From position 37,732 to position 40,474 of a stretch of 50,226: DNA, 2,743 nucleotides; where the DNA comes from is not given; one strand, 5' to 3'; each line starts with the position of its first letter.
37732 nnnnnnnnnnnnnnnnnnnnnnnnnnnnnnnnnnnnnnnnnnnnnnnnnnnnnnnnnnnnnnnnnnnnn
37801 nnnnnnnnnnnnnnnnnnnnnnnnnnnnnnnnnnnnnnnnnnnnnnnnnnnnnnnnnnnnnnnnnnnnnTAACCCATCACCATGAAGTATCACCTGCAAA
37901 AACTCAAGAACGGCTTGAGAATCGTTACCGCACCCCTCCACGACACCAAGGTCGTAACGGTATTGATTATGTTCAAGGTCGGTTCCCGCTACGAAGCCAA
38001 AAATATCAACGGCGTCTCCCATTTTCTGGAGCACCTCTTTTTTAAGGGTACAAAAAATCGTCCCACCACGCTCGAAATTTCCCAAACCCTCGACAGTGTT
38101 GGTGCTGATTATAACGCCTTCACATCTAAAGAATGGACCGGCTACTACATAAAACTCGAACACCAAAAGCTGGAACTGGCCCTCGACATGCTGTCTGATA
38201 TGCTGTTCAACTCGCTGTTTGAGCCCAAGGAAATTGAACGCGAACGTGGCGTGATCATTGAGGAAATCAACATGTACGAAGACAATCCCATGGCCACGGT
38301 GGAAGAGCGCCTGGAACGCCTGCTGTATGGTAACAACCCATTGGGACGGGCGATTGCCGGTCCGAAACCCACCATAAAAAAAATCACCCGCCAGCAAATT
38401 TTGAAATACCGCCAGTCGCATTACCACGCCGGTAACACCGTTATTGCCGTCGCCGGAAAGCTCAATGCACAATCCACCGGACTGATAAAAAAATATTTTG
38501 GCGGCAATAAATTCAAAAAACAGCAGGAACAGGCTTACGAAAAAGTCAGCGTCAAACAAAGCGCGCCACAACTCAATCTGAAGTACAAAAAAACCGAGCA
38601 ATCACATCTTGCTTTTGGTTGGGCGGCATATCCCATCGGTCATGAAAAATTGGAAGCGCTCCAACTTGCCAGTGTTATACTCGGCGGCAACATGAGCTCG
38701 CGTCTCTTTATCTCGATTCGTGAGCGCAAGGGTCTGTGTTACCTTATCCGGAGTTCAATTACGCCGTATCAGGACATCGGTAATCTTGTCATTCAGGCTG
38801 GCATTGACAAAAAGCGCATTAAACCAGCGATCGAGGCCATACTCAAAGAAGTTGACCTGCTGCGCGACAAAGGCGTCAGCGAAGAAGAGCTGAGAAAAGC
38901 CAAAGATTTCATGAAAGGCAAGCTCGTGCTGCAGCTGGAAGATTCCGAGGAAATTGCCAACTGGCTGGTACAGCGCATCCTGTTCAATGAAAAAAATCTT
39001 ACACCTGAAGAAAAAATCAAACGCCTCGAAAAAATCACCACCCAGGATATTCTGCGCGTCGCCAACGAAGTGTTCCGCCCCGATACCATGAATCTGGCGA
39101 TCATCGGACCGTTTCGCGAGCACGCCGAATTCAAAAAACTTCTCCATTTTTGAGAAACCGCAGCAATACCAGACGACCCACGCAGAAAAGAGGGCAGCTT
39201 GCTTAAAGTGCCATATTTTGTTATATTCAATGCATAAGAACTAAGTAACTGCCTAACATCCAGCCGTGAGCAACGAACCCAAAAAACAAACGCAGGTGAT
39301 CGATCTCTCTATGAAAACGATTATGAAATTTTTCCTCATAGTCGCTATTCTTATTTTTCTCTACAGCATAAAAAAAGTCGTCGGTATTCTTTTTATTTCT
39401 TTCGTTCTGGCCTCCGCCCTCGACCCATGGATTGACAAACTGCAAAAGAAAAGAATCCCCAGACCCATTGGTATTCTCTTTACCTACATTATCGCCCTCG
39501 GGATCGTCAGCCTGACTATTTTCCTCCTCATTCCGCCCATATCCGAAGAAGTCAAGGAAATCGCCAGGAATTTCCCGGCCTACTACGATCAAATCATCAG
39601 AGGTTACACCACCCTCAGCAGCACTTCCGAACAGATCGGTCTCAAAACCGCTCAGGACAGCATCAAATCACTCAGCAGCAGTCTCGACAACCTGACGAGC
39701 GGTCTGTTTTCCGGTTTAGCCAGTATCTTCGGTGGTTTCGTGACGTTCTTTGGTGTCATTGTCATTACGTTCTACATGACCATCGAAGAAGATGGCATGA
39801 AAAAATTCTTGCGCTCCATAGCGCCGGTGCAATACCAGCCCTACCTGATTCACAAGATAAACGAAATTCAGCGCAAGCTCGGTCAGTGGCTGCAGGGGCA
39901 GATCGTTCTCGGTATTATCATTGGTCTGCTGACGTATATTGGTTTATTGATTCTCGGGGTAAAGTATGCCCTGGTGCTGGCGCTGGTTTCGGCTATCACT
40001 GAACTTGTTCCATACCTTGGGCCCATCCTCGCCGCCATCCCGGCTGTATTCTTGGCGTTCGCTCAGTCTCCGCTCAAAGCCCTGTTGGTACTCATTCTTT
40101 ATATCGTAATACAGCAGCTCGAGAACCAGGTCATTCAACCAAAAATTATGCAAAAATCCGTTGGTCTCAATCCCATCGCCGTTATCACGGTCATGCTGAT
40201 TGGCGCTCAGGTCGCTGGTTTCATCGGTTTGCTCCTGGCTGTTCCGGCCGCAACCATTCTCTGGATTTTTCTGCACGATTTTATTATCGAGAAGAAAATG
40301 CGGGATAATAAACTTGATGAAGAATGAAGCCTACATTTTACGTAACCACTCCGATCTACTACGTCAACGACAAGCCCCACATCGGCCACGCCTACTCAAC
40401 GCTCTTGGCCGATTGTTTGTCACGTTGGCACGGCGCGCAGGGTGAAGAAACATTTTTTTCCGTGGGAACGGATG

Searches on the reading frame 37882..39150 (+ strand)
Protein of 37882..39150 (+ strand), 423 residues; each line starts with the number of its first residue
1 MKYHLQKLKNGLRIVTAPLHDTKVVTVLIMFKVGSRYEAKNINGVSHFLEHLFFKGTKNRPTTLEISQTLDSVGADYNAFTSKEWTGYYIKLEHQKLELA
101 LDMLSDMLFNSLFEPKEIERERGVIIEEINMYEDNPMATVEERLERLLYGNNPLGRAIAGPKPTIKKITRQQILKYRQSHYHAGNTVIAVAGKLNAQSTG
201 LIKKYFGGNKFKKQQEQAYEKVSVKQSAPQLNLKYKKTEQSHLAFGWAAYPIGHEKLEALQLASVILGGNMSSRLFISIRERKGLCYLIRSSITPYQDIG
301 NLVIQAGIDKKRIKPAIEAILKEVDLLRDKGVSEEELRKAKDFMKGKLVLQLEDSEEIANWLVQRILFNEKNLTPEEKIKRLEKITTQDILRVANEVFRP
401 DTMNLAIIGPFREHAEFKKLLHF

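Call 78: search_protein_families(library=pfam, proteins=[window:37882-39150:+], max_evalue=0.0001)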
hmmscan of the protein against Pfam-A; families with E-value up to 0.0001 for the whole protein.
window:37882-39150:+ (423 aa): 2 families
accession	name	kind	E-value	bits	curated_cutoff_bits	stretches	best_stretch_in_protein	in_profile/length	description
PF00675.25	Peptidase_M16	-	2.4e-44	151.3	22.3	1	14-162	2-149/149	Insulinase (Peptidase family M16)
PF05193.26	Peptidase_M16_C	-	3.6e-41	141.5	23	1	167-342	1-179/181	Peptidase M16 inactive domain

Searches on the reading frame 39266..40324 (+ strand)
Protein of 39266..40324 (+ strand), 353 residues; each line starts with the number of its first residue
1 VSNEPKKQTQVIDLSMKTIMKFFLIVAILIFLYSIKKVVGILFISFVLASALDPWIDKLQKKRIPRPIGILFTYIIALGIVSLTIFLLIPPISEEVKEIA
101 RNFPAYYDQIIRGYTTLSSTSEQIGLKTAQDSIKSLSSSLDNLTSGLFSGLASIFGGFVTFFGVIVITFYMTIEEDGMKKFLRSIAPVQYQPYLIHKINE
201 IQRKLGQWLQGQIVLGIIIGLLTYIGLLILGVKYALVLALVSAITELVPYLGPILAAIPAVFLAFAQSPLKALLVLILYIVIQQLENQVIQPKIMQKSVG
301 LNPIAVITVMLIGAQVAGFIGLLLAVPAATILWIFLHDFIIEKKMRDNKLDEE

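Call 78: search_protein_families(library=pfam, proteins=[window:39266-40324:+], max_evalue=0.0001)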
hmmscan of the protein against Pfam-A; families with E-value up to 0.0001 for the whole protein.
window:39266-40324:+ (353 aa): 1 family
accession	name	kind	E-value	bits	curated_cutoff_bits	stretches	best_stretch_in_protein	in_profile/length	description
PF01594.21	AI-2E_transport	-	1.1e-69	235.5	34.3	1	21-338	4-325/327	AI-2E family transporter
